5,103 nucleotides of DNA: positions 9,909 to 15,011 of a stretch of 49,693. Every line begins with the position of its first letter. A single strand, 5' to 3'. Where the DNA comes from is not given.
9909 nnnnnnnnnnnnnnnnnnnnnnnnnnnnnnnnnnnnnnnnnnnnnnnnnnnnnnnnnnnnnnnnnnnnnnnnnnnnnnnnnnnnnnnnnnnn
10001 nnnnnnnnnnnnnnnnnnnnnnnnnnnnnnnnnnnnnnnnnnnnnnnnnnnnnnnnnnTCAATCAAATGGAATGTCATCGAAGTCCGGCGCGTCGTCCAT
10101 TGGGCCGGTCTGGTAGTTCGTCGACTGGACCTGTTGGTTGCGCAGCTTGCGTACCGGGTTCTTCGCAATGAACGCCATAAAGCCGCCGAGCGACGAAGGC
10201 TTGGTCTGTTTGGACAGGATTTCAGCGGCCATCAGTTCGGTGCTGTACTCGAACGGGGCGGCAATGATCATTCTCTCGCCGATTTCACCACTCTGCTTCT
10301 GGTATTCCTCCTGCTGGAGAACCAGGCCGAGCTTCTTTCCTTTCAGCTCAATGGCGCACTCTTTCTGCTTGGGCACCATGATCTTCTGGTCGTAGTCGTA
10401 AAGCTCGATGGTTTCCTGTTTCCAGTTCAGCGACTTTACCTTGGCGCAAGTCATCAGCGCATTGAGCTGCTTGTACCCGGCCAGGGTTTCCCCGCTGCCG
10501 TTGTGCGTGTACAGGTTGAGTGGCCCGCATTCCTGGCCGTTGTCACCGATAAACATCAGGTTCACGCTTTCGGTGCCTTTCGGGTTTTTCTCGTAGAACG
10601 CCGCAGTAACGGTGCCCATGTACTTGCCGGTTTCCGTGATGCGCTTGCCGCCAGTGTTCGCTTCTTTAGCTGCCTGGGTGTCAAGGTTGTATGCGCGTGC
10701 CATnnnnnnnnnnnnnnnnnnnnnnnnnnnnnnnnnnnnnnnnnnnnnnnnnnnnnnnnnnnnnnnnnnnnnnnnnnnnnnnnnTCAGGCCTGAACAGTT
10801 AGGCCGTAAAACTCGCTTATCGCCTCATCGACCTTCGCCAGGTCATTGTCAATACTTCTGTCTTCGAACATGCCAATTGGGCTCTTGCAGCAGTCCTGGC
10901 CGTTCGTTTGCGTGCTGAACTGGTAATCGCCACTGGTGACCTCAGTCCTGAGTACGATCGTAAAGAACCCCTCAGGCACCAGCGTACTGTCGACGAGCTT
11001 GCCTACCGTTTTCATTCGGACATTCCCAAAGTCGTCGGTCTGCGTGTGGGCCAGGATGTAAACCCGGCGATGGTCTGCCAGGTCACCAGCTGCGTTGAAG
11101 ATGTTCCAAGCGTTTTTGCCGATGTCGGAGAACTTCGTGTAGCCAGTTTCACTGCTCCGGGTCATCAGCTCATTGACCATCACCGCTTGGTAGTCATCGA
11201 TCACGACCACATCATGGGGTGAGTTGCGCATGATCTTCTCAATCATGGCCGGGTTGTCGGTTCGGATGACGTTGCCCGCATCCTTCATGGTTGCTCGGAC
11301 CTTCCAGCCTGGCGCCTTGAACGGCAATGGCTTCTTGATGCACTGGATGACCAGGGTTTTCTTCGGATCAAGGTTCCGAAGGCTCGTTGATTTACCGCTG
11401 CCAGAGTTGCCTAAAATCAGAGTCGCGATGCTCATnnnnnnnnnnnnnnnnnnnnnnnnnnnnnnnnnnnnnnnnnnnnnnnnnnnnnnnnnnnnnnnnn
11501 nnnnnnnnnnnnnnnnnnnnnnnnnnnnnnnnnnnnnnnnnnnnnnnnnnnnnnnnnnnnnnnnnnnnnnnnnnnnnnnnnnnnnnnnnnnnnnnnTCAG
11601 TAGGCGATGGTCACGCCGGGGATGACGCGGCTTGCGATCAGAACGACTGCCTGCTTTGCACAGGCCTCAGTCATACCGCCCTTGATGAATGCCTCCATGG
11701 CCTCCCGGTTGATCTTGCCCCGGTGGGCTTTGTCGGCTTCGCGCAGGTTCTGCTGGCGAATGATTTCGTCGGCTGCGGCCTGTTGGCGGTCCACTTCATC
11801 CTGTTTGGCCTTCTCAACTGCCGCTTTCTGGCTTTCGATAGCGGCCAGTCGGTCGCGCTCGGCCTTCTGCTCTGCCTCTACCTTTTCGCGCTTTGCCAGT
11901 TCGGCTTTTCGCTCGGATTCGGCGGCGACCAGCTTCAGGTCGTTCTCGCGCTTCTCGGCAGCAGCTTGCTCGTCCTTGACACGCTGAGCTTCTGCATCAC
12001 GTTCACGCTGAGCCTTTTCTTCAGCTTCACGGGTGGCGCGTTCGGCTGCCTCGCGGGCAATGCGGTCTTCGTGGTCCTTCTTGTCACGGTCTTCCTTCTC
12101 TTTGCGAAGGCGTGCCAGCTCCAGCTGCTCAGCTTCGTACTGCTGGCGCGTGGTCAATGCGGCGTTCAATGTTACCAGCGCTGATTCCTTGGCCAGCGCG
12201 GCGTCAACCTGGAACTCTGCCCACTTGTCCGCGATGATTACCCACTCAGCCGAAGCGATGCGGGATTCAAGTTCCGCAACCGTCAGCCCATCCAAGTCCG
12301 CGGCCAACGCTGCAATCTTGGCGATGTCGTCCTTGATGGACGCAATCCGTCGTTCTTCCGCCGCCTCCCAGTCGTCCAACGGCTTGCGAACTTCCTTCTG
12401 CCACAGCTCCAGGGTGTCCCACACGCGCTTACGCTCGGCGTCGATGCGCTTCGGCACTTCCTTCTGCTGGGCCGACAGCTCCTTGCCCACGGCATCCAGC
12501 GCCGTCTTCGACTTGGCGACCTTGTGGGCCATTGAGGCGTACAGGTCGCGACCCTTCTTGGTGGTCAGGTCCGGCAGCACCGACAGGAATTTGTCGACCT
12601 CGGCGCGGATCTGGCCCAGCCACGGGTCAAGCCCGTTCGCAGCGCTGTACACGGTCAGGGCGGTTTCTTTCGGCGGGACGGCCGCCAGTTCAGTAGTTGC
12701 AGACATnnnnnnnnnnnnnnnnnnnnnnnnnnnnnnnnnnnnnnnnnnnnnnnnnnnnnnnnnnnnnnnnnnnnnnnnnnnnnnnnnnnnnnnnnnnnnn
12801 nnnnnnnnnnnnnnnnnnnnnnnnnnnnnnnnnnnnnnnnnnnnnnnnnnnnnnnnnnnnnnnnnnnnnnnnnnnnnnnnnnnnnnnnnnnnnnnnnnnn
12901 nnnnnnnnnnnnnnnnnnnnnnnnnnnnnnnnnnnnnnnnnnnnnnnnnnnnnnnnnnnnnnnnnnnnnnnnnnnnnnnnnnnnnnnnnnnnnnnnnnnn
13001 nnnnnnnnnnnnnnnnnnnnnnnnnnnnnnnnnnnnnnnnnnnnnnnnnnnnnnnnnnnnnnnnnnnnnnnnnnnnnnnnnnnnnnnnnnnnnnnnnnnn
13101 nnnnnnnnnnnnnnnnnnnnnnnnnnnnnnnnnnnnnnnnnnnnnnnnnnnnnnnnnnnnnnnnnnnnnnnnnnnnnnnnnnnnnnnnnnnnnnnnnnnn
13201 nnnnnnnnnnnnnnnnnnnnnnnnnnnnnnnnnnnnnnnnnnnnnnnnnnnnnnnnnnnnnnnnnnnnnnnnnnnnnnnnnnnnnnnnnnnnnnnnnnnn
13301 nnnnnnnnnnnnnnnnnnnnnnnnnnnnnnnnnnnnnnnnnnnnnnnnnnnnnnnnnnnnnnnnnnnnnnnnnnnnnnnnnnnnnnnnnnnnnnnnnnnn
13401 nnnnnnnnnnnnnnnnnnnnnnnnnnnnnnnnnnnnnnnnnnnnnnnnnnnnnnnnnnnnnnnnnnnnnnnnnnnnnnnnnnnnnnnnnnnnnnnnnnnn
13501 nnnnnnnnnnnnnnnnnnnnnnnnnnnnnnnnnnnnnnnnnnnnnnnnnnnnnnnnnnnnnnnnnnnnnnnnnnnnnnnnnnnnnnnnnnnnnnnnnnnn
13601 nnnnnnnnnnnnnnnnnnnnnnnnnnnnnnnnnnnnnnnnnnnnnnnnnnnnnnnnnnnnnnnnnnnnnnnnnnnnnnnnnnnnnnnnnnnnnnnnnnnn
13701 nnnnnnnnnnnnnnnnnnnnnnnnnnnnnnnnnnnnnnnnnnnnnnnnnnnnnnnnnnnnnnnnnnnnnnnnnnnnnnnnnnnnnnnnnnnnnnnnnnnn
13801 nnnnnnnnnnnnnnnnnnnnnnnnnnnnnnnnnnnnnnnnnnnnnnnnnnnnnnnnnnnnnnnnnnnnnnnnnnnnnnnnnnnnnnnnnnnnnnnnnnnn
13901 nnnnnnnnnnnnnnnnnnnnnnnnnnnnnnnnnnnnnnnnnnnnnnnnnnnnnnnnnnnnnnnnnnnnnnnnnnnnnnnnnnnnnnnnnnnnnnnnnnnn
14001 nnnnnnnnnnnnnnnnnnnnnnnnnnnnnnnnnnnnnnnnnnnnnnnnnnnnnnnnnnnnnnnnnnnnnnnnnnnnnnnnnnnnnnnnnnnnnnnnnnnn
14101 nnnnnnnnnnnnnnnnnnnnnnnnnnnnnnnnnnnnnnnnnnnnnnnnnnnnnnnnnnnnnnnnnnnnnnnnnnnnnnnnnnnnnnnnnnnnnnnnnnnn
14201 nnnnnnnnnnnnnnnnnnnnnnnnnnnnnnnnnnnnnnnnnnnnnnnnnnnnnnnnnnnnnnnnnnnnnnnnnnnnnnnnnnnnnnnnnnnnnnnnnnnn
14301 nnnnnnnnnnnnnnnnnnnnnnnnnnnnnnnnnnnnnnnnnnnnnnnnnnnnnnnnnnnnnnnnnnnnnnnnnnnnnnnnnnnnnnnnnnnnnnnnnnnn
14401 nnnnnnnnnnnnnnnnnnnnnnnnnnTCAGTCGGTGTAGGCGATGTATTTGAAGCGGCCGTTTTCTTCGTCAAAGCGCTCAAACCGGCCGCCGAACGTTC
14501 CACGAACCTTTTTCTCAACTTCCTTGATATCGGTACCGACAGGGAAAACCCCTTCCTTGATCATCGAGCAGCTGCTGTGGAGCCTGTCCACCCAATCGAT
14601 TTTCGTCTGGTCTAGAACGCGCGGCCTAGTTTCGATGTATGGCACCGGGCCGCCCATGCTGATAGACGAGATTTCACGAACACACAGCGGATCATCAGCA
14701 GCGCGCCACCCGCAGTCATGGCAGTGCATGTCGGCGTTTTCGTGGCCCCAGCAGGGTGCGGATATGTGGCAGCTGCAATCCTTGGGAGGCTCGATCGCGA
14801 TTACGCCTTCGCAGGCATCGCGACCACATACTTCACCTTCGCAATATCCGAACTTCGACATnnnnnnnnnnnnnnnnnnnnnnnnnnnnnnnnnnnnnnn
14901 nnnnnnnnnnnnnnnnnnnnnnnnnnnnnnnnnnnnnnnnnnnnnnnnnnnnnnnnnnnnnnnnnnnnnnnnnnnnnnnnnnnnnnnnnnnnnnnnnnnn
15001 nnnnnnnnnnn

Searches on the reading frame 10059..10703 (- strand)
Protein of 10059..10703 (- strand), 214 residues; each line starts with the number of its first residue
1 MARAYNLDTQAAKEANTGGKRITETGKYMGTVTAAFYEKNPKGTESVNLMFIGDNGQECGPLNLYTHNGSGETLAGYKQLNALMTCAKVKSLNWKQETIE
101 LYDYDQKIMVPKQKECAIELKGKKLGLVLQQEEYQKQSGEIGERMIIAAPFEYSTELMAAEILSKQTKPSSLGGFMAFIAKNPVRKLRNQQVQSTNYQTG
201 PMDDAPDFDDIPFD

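Call 74: search_protein_families(library=phrogs, proteins=[window:10059-10703:-], max_evalue=0.001)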
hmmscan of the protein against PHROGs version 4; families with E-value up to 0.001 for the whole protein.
window:10059-10703:- (214 aa): 1 family
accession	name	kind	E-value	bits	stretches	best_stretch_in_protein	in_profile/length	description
phrog_743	-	DNA, RNA and nucleotide metabolism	1.9e-36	126.8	1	6-170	6-197/246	single strand DNA binding protein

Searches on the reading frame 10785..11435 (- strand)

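Call 74: search_protein_families(library=phrogs, proteins=[window:10785-11435:-], max_evalue=0.001)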
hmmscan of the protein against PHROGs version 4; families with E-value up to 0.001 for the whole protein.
window:10785-11435:- (216 aa): 2 families
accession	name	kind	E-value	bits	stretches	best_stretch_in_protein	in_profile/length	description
phrog_2872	-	DNA, RNA and nucleotide metabolism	2.5e-82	276.7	1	1-213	1-214/219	Sak4-like ssDNA annealing protein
phrog_124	-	DNA, RNA and nucleotide metabolism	2.2e-10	41.5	1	6-207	47-258/382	Sak4-like ssDNA annealing protein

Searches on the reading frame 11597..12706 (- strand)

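Call 74: search_protein_families(library=phrogs, proteins=[window:11597-12706:-], max_evalue=0.001)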
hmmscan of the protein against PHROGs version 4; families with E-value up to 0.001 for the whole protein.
window:11597-12706:- (369 aa): 4 families
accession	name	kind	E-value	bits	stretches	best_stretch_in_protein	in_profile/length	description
phrog_1376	-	unknown function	5.7e-109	365.6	1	1-369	1-362/362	-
phrog_17211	-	unknown function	3.5e-23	83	1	1-116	1-112/116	-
phrog_16469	-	unknown function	2.2e-06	28.4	1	42-329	52-345/392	-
phrog_21365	-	unknown function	1.5e-05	25.7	1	193-358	41-203/214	-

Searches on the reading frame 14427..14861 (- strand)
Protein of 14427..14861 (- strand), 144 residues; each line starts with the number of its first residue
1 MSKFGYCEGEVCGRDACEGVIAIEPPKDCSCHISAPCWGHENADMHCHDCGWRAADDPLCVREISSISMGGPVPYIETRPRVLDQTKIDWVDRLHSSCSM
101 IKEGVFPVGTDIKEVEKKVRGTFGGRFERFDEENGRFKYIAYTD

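Call 74: search_protein_families(library=phrogs, proteins=[window:14427-14861:-], max_evalue=0.001)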
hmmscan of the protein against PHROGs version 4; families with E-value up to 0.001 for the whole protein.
window:14427-14861:- (144 aa): 1 family
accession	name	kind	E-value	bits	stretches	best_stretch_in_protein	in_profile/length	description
phrog_22771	-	unknown function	7.9e-58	195.6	1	1-144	6-145/145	-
